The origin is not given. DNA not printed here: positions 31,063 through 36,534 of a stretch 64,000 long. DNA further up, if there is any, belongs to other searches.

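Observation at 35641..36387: Conserved, unassigned C-terminal module shared by both TpsA proteins (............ box, LAYLRC-x-C loop, helical tail)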

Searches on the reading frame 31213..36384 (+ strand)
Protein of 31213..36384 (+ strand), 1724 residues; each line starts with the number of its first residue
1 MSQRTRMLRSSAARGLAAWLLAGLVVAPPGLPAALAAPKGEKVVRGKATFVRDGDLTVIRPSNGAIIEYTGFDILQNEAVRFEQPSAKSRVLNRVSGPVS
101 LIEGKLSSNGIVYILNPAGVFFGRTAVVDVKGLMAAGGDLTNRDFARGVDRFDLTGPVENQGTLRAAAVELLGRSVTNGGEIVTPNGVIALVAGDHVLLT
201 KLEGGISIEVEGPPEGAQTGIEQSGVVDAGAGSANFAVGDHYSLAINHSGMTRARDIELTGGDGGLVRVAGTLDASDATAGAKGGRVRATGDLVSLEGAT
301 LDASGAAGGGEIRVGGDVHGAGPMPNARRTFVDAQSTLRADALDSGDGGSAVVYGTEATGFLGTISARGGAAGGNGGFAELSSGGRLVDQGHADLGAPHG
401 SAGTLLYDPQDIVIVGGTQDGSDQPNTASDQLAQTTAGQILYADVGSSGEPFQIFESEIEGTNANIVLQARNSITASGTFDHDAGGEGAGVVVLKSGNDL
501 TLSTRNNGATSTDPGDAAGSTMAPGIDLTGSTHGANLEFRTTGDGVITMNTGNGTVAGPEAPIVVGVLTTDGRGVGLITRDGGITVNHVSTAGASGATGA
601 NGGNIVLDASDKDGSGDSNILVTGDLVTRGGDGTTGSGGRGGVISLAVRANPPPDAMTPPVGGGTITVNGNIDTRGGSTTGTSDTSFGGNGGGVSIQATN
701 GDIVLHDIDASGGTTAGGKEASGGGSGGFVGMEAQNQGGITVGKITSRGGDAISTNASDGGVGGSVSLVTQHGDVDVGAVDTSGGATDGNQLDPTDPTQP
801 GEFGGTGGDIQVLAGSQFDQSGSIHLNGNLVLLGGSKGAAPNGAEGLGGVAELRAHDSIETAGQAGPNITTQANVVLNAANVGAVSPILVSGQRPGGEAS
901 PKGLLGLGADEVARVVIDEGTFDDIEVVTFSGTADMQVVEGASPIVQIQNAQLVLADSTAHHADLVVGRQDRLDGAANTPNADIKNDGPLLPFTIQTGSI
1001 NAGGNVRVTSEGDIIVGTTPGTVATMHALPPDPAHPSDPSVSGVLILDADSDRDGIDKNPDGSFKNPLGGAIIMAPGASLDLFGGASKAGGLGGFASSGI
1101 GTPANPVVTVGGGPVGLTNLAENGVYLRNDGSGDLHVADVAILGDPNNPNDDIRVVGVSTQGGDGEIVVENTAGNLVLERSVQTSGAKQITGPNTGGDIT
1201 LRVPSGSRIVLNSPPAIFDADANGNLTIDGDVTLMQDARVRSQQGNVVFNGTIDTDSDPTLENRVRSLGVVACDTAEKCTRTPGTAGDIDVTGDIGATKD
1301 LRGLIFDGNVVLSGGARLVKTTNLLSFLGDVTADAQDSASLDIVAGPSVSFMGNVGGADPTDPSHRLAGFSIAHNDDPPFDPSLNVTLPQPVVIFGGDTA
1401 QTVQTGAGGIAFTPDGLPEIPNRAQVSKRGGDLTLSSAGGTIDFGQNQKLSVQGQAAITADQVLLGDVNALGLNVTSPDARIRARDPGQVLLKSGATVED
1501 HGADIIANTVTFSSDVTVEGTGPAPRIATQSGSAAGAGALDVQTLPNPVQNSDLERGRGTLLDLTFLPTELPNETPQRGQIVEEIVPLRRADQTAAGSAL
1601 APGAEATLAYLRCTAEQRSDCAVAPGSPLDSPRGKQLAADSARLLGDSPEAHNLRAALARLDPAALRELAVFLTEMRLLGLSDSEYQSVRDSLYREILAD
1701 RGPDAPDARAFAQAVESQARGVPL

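Call 9: search_protein_families(library=pfam, proteins=[window:31213-36384:+], max_evalue=0.1)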
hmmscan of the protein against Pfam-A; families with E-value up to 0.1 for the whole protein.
window:31213-36384:+ (1724 aa): 1 family
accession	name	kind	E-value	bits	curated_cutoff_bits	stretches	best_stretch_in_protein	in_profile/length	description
PF05860.19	TPS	-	7.6e-20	72.3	33.5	1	64-260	36-231/252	TPS secretion domain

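Call 10: search_protein_families(library=ncbifam, proteins=[window:31213-36384:+], max_evalue=0.1)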
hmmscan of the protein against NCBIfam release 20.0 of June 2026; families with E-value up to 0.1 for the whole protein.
window:31213-36384:+ (1724 aa): 2 families
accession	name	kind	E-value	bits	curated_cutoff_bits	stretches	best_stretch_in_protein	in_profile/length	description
TIGR01901.1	adhes_NPXG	domain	5.7e-16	58.2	29.1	1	67-139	2-77/79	filamentous hemagglutinin N-terminal domain-containing protein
NF007275.0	PRK09732.1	equivalog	0.011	15.5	246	1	151-234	46-127/134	hypothetical protein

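Call 50: list_cluster_members(proteins=[window:31213-36384:+, window:38384-44860:+, P0014, P0018, P0020, P0029, P0044, P0068, P0090, P0102])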
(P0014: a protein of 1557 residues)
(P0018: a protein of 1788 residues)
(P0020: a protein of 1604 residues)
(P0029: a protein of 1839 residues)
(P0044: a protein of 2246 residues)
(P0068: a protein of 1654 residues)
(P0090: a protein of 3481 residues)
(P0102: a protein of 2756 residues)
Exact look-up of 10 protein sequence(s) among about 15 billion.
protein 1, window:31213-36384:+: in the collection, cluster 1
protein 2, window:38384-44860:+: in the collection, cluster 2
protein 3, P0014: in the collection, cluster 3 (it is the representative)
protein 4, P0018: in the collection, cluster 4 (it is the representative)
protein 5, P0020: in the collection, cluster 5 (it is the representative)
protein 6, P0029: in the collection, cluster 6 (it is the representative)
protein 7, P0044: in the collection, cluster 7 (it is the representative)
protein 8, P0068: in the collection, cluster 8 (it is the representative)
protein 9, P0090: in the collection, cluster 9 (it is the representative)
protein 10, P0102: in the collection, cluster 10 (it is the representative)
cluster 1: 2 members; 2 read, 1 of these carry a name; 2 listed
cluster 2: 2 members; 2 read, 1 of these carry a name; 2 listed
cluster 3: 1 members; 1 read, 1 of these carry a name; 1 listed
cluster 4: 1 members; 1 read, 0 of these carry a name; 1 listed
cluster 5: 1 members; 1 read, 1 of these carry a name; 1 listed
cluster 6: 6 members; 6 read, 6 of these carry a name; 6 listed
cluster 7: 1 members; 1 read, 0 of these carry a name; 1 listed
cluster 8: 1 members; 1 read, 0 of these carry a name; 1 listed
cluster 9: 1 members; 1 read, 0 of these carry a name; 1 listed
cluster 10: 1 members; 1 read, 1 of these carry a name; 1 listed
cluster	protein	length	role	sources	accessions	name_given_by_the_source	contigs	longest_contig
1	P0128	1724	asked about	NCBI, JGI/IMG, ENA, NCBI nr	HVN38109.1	MAG TPA: filamentous hemagglutinin N-terminal domain-containing protein [Myxococcota ... | filamentous hemagglutinin N-terminal domain-containing protein [Myxococcota bacterium]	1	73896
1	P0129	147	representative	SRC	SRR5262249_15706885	-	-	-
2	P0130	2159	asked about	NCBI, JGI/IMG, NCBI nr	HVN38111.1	MAG TPA: filamentous hemagglutinin N-terminal domain-containing protein [Myxococcota ... | filamentous hemagglutinin N-terminal domain-containing protein [Myxococcota bacterium]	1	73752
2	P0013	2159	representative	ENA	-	-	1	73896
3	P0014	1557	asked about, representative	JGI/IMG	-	filamentous hemagglutinin family protein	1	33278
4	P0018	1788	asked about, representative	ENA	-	-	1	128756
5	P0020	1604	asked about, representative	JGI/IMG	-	filamentous hemagglutinin family protein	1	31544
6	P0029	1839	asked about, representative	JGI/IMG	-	filamentous hemagglutinin family protein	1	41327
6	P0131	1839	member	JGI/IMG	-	filamentous hemagglutinin family protein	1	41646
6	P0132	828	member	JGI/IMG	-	hypothetical protein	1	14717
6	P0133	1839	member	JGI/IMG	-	filamentous hemagglutinin family protein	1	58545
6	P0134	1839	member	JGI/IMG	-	filamentous hemagglutinin family protein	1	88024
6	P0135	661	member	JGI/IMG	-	hypothetical protein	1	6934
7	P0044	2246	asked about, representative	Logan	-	-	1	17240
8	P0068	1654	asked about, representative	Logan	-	-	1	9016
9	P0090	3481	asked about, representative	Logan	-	-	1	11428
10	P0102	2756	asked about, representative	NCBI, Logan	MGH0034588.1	MAG: filamentous hemagglutinin N-terminal domain-containing protein [Myxococcota ...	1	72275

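Call 55: search_solved_structures(query=window:31213-36384:+, max_evalue=0.01)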
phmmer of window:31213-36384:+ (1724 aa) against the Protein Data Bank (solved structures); distinct sequences matched with E-value up to 0.01: 5.
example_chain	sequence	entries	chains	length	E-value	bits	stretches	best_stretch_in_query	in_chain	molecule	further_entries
8vba_A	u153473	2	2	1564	2.2e-44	154.9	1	13-439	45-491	EtpA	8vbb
8cpk_A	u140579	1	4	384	2.6e-37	131.4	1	36-390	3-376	EtpA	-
2odl_A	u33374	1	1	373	9.9e-32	112.9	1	39-384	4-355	Adhesin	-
4i84_A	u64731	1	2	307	1.6e-18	69.1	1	38-243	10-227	Heme/hemopexin-binding protein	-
4rm6_A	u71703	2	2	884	1.3e-17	66.1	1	37-242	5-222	Heme/hemopexin-binding protein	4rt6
